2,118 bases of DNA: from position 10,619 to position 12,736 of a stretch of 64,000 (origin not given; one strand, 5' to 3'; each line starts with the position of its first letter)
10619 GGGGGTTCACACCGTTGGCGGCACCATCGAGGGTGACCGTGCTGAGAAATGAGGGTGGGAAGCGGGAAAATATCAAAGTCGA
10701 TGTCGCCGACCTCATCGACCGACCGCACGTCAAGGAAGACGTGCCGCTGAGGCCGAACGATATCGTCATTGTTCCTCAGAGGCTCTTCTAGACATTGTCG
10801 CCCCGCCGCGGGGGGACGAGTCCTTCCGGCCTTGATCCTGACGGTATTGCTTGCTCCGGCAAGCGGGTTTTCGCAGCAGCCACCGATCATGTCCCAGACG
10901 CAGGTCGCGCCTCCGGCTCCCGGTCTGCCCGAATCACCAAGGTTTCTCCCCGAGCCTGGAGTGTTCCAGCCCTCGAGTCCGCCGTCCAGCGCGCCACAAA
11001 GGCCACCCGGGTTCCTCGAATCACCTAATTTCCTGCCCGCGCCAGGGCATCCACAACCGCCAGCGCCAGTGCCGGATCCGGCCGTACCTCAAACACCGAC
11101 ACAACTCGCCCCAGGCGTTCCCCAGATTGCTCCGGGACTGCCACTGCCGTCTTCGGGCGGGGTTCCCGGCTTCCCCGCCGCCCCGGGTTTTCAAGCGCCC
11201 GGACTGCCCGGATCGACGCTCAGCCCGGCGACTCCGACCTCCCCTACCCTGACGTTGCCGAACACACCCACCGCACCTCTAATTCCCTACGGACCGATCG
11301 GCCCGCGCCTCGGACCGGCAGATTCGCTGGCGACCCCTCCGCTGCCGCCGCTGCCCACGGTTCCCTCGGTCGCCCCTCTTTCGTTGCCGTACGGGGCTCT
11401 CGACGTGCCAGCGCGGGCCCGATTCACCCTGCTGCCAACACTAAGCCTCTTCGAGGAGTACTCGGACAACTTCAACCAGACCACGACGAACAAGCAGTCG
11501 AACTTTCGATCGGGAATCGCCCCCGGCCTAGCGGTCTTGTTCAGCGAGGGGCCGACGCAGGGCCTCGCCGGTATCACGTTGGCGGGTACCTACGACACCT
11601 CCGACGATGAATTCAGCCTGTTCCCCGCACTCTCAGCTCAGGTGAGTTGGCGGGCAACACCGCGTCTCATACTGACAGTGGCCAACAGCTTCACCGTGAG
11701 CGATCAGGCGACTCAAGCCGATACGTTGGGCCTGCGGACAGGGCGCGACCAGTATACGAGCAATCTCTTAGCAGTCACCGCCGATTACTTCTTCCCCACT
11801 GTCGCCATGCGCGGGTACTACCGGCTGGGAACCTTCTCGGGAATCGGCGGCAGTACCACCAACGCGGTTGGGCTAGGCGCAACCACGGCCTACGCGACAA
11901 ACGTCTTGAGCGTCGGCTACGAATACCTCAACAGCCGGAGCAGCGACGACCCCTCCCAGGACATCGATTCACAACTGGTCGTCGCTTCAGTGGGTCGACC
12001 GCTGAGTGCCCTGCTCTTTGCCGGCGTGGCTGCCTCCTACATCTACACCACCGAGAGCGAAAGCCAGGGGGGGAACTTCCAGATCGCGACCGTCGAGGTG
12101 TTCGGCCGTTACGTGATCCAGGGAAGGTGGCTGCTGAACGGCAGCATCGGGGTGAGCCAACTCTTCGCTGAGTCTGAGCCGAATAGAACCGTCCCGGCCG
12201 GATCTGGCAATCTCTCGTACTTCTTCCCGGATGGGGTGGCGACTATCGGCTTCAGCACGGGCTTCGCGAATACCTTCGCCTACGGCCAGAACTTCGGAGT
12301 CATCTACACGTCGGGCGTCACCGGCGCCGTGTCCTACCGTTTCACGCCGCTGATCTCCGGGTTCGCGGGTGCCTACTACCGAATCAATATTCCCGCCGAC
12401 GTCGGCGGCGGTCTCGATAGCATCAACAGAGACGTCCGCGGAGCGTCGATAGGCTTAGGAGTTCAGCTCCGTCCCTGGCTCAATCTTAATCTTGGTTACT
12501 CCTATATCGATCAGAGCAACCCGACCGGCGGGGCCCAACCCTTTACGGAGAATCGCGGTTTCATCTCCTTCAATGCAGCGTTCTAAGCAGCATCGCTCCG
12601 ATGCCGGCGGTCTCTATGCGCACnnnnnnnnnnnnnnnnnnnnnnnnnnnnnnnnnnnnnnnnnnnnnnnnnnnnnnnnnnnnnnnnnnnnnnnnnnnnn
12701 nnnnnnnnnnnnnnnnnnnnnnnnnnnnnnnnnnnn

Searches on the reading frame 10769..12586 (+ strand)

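Call 7: search_protein_families(library=pfam, proteins=[window:10769-12586:+], max_evalue=0.0001)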
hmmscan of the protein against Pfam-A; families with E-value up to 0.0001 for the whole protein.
window:10769-12586:+ (605 aa): 0 families

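Call 9: search_protein_families(library=ncbifam, proteins=[window:10769-12586:+], max_evalue=0.01)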
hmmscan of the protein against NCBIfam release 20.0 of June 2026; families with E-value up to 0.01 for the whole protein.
window:10769-12586:+ (605 aa): 1 family
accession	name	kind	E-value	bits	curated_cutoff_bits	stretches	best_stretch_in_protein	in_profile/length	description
TIGR03016.1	pepcterm_hypo_1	hypoth_equivalog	2.4e-07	30.1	90.85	1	217-296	2-82/477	TIGR03016 family PEP-CTERM system-associated outer membrane protein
